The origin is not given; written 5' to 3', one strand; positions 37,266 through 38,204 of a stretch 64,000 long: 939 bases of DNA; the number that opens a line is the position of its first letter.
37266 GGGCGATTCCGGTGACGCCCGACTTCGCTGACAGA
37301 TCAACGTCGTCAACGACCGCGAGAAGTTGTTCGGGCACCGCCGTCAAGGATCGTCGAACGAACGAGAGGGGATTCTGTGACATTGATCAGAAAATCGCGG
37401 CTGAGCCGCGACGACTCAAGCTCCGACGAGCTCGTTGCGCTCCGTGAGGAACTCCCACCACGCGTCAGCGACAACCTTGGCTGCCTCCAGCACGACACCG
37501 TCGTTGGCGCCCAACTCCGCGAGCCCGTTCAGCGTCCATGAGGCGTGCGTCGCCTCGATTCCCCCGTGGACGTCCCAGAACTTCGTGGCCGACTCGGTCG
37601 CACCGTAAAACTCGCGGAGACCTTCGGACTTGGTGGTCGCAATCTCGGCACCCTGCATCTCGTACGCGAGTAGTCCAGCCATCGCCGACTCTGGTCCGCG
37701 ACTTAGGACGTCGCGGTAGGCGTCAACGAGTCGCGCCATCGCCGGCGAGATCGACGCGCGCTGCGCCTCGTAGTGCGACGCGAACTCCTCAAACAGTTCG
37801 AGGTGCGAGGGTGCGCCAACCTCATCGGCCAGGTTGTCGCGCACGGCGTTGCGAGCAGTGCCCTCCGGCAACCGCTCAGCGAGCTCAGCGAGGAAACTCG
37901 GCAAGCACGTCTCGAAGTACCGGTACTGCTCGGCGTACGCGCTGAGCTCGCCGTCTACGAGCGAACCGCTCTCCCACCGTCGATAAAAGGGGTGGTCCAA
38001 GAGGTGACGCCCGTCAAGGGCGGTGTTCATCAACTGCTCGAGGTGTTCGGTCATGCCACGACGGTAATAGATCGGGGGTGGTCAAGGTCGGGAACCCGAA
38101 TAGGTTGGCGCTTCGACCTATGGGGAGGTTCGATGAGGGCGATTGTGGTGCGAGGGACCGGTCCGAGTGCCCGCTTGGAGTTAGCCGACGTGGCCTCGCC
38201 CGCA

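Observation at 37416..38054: CADD-like dimetal oxidase keeping the self-sacrifice residues for pABA synthesis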

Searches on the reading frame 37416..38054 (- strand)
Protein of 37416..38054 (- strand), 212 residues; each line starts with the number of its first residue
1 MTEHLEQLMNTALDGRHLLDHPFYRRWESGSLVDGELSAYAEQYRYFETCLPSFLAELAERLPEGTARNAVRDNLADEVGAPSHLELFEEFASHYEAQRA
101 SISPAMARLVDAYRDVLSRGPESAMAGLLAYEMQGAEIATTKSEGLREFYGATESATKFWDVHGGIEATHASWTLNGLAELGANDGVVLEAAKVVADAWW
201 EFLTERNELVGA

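Call 3: search_protein_families(library=pfam, proteins=[window:37416-38054:-], max_evalue=1)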
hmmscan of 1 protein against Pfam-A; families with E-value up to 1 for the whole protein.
window:37416-38054:- (212 aa): 3 families
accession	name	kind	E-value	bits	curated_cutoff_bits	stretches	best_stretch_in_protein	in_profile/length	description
PF14518.11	Haem_oxygenas_2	-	5.9e-15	56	28.9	1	40-186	3-158/177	Iron-containing redox enzyme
PF03070.21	TENA_THI-4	-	5.8e-09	36.5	22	1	18-148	11-145/210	TENA/THI-4/PQQC family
PF14300.12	DMP19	-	0.3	12.1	25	0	77-102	45-70/112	DMP19-like protein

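Call 4: search_protein_families(library=ncbifam, proteins=[window:37416-38054:-], max_evalue=1)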
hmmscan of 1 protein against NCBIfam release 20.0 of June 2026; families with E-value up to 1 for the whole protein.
window:37416-38054:- (212 aa): 4 families
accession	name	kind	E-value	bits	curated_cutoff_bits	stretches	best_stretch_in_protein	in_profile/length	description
TIGR04305.1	fol_rel_CADD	subfamily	7e-34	117.3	200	1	7-205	3-209/212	CADD family putative folate metabolism protein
NF042919.1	ChlAlygly_Syn_BesC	equivalog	7.6e-06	25.5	500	1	18-180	52-220/257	4-chloro-allylglycine synthase BesC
TIGR02111.1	PQQ_syn_pqqC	equivalog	0.065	12.6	240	1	5-82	6-83/239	pyrroloquinoline-quinone synthase PqqC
NF045712.1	sulf_resp_HmcD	equivalog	0.093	12.7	34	1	194-208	24-38/38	sulfate respiration complex protein HmcD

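Call 5: search_solved_structures(query=window:37416-38054:-, max_evalue=10, show_alignments=5)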
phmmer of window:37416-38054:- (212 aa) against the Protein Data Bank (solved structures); distinct sequences matched with E-value up to 10: 10.
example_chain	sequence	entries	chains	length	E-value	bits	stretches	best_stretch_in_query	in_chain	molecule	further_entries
9pj4_A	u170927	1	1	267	1.8e-20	77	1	5-205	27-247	4-aminobenzoate synthase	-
1rcw_A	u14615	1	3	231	4.6e-18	69.1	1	10-203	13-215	CT610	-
8va9_A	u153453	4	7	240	5.4e-18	68.9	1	7-203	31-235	4-aminobenzoate synthase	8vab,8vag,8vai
7twa_A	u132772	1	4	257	3.3e-08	36.9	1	15-181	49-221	4-chloro-allylglycine synthase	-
5vrc_A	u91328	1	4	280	0.0039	20.4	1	16-81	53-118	Bifunctional coenzyme PQQ synthesis protein C/D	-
5vrd_D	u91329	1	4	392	0.0081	19.3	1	16-81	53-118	Bifunctional coenzyme PQQ synthesis protein C/D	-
6g6m_A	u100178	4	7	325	0.0099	19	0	149-201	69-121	Tako8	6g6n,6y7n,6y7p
6y7o_A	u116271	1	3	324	0.01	19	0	149-202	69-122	Tako8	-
3czo_A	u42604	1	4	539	1.5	11.9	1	92-124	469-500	Histidine ammonia-lyase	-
5ltm_B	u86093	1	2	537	1.5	11.9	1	92-124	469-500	phenylalanine ammonia lyase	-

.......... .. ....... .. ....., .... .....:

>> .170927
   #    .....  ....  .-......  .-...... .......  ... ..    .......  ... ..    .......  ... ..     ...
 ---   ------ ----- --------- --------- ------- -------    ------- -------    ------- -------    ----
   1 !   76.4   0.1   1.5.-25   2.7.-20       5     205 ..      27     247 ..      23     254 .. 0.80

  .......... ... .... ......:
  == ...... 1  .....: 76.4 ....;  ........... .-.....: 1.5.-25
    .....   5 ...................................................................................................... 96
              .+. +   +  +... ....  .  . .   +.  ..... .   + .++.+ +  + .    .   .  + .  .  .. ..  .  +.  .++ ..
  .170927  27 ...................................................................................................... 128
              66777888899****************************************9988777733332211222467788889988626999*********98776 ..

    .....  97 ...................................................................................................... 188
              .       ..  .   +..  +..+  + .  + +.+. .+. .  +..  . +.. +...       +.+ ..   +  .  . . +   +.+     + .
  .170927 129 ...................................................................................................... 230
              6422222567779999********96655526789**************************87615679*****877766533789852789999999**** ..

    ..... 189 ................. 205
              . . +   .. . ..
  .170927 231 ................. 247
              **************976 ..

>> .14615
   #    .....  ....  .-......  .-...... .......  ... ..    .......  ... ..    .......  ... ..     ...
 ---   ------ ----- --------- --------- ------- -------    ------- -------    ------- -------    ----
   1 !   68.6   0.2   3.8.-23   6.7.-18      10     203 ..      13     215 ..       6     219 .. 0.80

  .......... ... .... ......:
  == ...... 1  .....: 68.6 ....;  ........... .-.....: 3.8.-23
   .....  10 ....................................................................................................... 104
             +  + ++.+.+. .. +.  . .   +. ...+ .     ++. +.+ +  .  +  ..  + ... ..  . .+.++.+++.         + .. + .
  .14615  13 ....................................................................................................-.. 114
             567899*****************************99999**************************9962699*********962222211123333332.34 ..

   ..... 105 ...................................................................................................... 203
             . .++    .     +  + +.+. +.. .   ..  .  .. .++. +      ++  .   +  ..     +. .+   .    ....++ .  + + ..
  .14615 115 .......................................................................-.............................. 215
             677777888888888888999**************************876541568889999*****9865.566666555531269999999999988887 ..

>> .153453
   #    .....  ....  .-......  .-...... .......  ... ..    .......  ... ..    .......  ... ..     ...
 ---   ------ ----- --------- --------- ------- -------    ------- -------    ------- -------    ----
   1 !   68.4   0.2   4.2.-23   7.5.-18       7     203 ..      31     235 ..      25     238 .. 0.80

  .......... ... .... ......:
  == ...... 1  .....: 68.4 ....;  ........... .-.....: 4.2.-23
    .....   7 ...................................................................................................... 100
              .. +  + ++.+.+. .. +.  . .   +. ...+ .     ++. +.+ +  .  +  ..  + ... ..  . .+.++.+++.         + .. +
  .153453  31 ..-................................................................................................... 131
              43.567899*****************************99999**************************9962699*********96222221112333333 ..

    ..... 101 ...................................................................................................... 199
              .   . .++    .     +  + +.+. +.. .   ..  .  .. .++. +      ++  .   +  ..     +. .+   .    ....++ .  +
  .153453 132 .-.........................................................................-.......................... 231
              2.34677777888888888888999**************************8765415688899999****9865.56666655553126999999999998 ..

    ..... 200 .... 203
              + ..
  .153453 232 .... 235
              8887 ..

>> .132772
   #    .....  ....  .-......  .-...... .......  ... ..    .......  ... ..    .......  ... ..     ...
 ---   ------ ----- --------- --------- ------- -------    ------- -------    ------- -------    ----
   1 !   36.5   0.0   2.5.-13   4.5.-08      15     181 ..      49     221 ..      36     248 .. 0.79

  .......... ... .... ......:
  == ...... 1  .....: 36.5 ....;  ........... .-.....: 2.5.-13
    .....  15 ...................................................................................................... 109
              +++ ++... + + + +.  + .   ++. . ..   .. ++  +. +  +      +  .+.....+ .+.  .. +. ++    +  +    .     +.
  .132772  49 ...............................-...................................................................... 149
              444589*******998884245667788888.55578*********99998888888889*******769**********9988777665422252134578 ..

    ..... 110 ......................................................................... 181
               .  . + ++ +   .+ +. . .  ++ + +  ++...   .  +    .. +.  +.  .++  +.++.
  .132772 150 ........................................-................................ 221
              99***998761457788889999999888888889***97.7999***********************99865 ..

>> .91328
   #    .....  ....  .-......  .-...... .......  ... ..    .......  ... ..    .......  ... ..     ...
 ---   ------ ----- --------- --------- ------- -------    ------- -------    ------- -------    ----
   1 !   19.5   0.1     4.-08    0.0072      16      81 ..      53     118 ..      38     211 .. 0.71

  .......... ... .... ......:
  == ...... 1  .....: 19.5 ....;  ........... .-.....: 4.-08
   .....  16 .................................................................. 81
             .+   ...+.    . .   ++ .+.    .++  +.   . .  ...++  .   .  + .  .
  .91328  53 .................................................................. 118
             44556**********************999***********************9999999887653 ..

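Call 6: find_homologous_proteins(query=window:37416-38054:-, max_evalue=0.001)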
Query window:37416-38054:- (212 aa): 392 proteins with E <= 0.001 among 2174 candidates; the best 120 are listed.
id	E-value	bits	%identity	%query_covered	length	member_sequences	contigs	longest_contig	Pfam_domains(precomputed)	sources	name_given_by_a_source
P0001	8.6e-136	468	100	100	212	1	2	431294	PF03070.22,PF14518.12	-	-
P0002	1.3e-85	304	63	100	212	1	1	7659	PF03070.22,PF14518.12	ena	-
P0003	1.8e-85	304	68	96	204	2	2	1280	PF03070.22,PF14518.12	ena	-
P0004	1.9e-84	301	67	99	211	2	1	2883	PF03070.22,PF14518.12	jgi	jgi:pyrroloquinoline-quinone synthase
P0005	5.3e-80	286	63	100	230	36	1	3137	PF03070.22,PF14518.12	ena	-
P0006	2.1e-79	284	64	100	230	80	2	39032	PF03070.22,PF14518.12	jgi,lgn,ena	-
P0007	2.8e-79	284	65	99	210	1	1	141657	PF03070.22,PF14518.12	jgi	jgi:pyrroloquinoline quinone (PQQ) biosynthesis protein C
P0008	1.0e-78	282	63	97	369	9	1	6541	PF03070.22,PF14518.12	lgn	-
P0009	1.9e-78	281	63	100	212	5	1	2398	PF03070.22,PF14518.12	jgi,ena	jgi:pyrroloquinoline quinone (PQQ) biosynthesis protein C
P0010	3.5e-78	280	64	100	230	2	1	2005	PF03070.22,PF14518.12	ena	-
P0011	1.7e-77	278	62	100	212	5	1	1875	PF03070.22,PF14518.12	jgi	jgi:pyrroloquinoline-quinone synthase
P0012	1.4e-75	272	61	100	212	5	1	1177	PF03070.22,PF14518.12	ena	-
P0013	2.3e-75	271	60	100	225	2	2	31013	PF14518.12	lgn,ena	-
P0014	6.0e-73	263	59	100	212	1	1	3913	PF03070.22,PF14518.12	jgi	jgi:pyrroloquinoline-quinone synthase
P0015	7.3e-73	263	60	99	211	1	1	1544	PF14518.12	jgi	jgi:pyrroloquinoline-quinone synthase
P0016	1.6e-72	262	59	99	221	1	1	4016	PF14518.12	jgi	jgi:pyrroloquinoline-quinone synthase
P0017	2.4e-72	261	63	96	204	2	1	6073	PF03070.22,PF14518.12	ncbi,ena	-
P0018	1.8e-71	258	58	100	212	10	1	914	PF03070.22,PF14518.12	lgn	-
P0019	1.1e-70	256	59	97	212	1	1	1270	PF14518.12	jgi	jgi:pyrroloquinoline-quinone synthase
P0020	8.0e-70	253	57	99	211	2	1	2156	PF14518.12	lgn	-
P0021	1.1e-69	252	58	100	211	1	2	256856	PF14518.12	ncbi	ncbi:MAG: TenA family transcriptional regulator [Acidimicrobiales bacterium]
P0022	2.3e-69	251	57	100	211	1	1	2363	PF14518.12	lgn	-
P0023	2.6e-69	251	58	100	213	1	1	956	PF14518.12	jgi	jgi:pyrroloquinoline-quinone synthase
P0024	4.4e-69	250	58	97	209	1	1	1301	PF03070.22,PF14518.12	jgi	jgi:pyrroloquinoline-quinone synthase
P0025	4.8e-69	250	57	97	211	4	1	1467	PF14518.12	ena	-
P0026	6.5e-69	250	57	99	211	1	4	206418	PF14518.12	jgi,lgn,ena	-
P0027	8.0e-69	250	58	96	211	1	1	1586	PF03070.22,PF14518.12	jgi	jgi:pyrroloquinoline-quinone synthase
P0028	1.3e-68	249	58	100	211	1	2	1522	PF03070.22,PF14518.12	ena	-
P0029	1.8e-68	248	56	99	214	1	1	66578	PF03070.22,PF14518.12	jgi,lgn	jgi:pyrroloquinoline quinone (PQQ) biosynthesis protein C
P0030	2.4e-68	248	58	100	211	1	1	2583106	PF03070.22,PF14518.12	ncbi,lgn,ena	-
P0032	4.7e-68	247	56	100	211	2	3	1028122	PF14518.12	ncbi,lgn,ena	-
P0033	8.3e-68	246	57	96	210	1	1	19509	PF03070.22,PF14518.12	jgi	jgi:pyrroloquinoline quinone (PQQ) biosynthesis protein C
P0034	1.3e-67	246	57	100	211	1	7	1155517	PF14518.12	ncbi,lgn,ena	ncbi:MAG: iron-containing redox enzyme family protein [Acidimicrobiales bacterium]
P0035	1.5e-67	246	60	93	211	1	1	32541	PF03070.22,PF14518.12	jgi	jgi:pyrroloquinoline-quinone synthase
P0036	3.1e-67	244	59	95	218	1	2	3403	PF03070.22,PF14518.12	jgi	jgi:pyrroloquinoline-quinone synthase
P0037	4.6e-67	244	55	99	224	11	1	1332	PF03070.22,PF14518.12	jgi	jgi:pyrroloquinoline-quinone synthase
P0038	6.2e-67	243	56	99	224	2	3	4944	PF03070.22,PF14518.12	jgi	-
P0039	7.4e-67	243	57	97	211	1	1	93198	PF14518.12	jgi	jgi:pyrroloquinoline-quinone synthase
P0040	1.4e-66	242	57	100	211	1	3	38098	PF14518.12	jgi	jgi:pyrroloquinoline quinone (PQQ) biosynthesis protein C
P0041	1.5e-66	242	56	97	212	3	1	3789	PF14518.12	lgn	-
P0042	1.7e-66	242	55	97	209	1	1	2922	PF03070.22,PF14518.12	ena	-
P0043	1.8e-66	242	56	100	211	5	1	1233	PF14518.12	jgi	jgi:pyrroloquinoline-quinone synthase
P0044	2.5e-66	241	56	100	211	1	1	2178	PF14518.12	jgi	jgi:pyrroloquinoline-quinone synthase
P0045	2.7e-66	241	55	100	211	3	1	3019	PF14518.12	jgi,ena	-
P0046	3.4e-66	241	56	100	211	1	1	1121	PF14518.12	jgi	jgi:pyrroloquinoline quinone (PQQ) biosynthesis protein C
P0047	4.1e-66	241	55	95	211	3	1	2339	PF14518.12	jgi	jgi:pyrroloquinoline-quinone synthase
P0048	4.3e-66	241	56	97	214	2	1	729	PF14518.12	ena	-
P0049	5.8e-66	240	56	99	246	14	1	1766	PF14518.12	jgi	-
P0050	7.1e-66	240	55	100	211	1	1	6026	PF14518.12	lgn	-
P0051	7.1e-66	240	55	100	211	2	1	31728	PF03070.22,PF14518.12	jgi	jgi:pyrroloquinoline-quinone synthase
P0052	7.6e-66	240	56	100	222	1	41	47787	PF14518.12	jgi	jgi:pyrroloquinoline quinone (PQQ) biosynthesis protein C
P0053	8.6e-66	240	55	100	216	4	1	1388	PF14518.12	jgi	jgi:pyrroloquinoline-quinone synthase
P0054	1.4e-65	239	56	99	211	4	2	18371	PF03070.22,PF14518.12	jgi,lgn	jgi:pyrroloquinoline-quinone synthase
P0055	1.4e-65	239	54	100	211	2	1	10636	PF14518.12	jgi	jgi:pyrroloquinoline-quinone synthase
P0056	1.7e-65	239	56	99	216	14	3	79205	PF14518.12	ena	-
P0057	2.6e-65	238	54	100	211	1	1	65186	PF03070.22,PF14518.12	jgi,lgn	jgi:pyrroloquinoline quinone (PQQ) biosynthesis protein C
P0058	4.0e-65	238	55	100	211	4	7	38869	PF03070.22,PF14518.12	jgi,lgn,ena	jgi:pyrroloquinoline-quinone synthase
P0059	4.0e-65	238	54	99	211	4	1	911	PF14518.12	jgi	jgi:pyrroloquinoline quinone (PQQ) biosynthesis protein C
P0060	8.8e-65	236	55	99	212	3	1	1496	PF03070.22,PF14518.12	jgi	-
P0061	9.3e-65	236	53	99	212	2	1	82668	PF14518.12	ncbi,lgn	-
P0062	1.3e-64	236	57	97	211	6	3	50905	PF14518.12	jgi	jgi:pyrroloquinoline-quinone synthase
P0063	1.4e-64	236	55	97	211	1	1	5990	PF03070.22,PF14518.12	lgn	-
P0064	1.6e-64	236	56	99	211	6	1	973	PF14518.12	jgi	jgi:pyrroloquinoline-quinone synthase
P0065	2.0e-64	235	56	100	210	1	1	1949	PF14518.12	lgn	-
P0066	2.1e-64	235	55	100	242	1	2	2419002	PF14518.12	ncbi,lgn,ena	-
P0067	2.2e-64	235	57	97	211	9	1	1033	PF03070.22,PF14518.12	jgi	jgi:pyrroloquinoline-quinone synthase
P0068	2.3e-64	235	56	97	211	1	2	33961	PF03070.22,PF14518.12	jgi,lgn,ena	jgi:pyrroloquinoline-quinone synthase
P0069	3.6e-64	234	55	99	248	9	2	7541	PF14518.12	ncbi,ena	-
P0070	3.9e-64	234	56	99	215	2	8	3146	PF14518.12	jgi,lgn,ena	jgi:pyrroloquinoline quinone (PQQ) biosynthesis protein C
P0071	4.4e-64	234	54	100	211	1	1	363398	PF14518.12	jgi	jgi:pyrroloquinoline quinone (PQQ) biosynthesis protein C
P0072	4.7e-64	234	54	100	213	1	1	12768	PF14518.12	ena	-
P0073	5.6e-64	234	53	97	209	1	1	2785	PF14518.12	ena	-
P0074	7.2e-64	233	50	99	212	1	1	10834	PF03070.22,PF14518.12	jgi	jgi:pyrroloquinoline-quinone synthase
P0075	7.6e-64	233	53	100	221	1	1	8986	PF14518.12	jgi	jgi:pyrroloquinoline-quinone synthase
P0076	8.8e-64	233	55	100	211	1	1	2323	PF03070.22,PF14518.12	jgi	jgi:pyrroloquinoline quinone (PQQ) biosynthesis protein C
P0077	9.0e-64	233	53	99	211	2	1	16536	PF14518.12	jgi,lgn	jgi:pyrroloquinoline-quinone synthase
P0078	1.4e-63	232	55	99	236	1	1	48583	PF03070.22,PF14518.12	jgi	jgi:pyrroloquinoline-quinone synthase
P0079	1.6e-63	232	55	99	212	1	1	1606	PF03070.22,PF14518.12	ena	-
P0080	1.9e-63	232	54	95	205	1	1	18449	PF03070.22,PF14518.12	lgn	-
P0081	2.0e-63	232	54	100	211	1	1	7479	PF03070.22,PF14518.12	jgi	jgi:pyrroloquinoline-quinone synthase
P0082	2.4e-63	232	54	100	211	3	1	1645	PF03070.22,PF14518.12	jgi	jgi:pyrroloquinoline-quinone synthase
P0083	4.7e-63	231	57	97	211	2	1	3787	PF03070.22,PF14518.12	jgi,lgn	jgi:pyrroloquinoline-quinone synthase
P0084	6.0e-63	230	55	97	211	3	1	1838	PF14518.12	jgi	jgi:pyrroloquinoline-quinone synthase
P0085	6.3e-63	230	52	100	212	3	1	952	PF03070.22,PF14518.12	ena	-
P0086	6.5e-63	230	55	97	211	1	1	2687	PF03070.22,PF14518.12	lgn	-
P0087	8.0e-63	230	55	97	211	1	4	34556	PF14518.12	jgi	jgi:pyrroloquinoline-quinone synthase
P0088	8.0e-63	230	56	97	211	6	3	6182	PF14518.12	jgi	jgi:pyrroloquinoline-quinone synthase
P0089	1.9e-62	229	56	99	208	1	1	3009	PF03070.22,PF14518.12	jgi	jgi:pyrroloquinoline-quinone synthase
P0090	2.4e-62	228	57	97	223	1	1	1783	PF03070.22,PF14518.12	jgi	jgi:pyrroloquinoline-quinone synthase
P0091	2.7e-62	228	57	93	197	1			PF03070.22,PF14518.12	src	-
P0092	4.6e-62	228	52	100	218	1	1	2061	PF14518.12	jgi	jgi:pyrroloquinoline-quinone synthase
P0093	4.6e-62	228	52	99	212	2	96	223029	PF14518.12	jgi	jgi:pyrroloquinoline quinone (PQQ) biosynthesis protein C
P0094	5.0e-62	227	55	99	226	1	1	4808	PF14518.12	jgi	jgi:pyrroloquinoline-quinone synthase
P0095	5.2e-62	227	55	97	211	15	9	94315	PF03070.22,PF14518.12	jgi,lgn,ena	jgi:pyrroloquinoline-quinone synthase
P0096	8.9e-62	227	53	99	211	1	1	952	PF14518.12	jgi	jgi:pyrroloquinoline quinone (PQQ) biosynthesis protein C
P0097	1.0e-61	226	54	100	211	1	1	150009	PF14518.12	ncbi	-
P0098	1.1e-61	226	56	97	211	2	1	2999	PF14518.12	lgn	-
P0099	1.2e-61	226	54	99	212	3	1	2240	PF03070.22,PF14518.12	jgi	jgi:pyrroloquinoline-quinone synthase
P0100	1.5e-61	226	53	99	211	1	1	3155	PF14518.12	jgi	jgi:pyrroloquinoline-quinone synthase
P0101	2.0e-61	225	55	99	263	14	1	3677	PF03070.22,PF14518.12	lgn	-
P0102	2.4e-61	225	54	97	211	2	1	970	PF14518.12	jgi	-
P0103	6.2e-61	224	52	99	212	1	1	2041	PF03070.22,PF14518.12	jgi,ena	-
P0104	9.8e-61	223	54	99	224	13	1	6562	PF03070.22,PF14518.12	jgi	jgi:pyrroloquinoline-quinone synthase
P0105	2.6e-60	222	53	97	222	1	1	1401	PF14518.12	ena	-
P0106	4.6e-60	221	56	98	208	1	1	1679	PF03070.22,PF14518.12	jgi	jgi:pyrroloquinoline quinone (PQQ) biosynthesis protein C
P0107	4.6e-60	221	56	92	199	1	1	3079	PF03070.22,PF14518.12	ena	-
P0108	7.9e-60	220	53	98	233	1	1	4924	PF03070.22,PF14518.12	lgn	-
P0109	9.9e-60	220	53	97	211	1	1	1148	PF03070.22,PF14518.12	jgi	jgi:pyrroloquinoline-quinone synthase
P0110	1.0e-59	220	55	93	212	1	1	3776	PF03070.22,PF14518.12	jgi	jgi:pyrroloquinoline-quinone synthase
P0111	1.1e-59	220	52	97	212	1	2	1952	PF03070.22,PF14518.12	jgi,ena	-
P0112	2.4e-59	219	53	99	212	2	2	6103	PF03070.22,PF14518.12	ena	-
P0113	2.6e-59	219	53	97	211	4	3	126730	PF14518.12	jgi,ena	-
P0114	5.0e-59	218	51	99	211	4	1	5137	PF03070.22,PF14518.12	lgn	-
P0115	5.5e-59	217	53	100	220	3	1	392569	PF03070.22,PF14518.12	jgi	-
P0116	5.9e-59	217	54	95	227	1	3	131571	PF14518.12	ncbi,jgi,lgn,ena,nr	ncbi:MAG TPA: iron-containing redox enzyme family protein [Acidimicrobiales bacterium]|nr:iron-conta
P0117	6.2e-59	217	54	93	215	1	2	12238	PF14518.12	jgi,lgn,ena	-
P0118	6.9e-59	217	53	97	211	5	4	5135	PF14518.12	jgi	jgi:pyrroloquinoline-quinone synthase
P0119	8.7e-59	217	52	100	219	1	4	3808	PF03070.22,PF14518.12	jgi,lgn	jgi:pyrroloquinoline quinone (PQQ) biosynthesis protein C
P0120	9.0e-59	217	53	99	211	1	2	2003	PF14518.12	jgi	jgi:pyrroloquinoline-quinone synthase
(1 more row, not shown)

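Call 8: find_encoding_contigs(protein=P0001, flank=10000, max_places=3)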
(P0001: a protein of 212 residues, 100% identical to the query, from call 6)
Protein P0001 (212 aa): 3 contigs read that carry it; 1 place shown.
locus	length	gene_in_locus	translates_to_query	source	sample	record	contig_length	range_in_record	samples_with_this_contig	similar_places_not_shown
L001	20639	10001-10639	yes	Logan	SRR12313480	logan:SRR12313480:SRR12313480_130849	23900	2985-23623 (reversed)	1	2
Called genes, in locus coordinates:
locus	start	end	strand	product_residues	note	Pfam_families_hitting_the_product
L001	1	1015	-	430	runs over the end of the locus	?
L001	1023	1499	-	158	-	PF03449:GreA_GreB_N, PF01272:GreA_GreB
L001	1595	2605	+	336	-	PF00180:Iso_dh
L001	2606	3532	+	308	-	PF01063:Aminotran_4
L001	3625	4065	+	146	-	-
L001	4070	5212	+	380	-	PF02771:Acyl-CoA_dh_N, PF02770:Acyl-CoA_dh_M, PF00441:Acyl-CoA_dh_1, PF08028:Acyl-CoA_dh_2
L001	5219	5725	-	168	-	-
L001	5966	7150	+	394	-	-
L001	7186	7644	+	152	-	-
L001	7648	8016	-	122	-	PF18029:Glyoxalase_6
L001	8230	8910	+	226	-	-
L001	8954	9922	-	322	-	PF08240:ADH_N, PF00107:ADH_zinc_N, PF13602:ADH_zinc_N_2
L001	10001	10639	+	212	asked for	PF03070:TENA_THI-4, PF14518:Haem_oxygenas_2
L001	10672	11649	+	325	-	-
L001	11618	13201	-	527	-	-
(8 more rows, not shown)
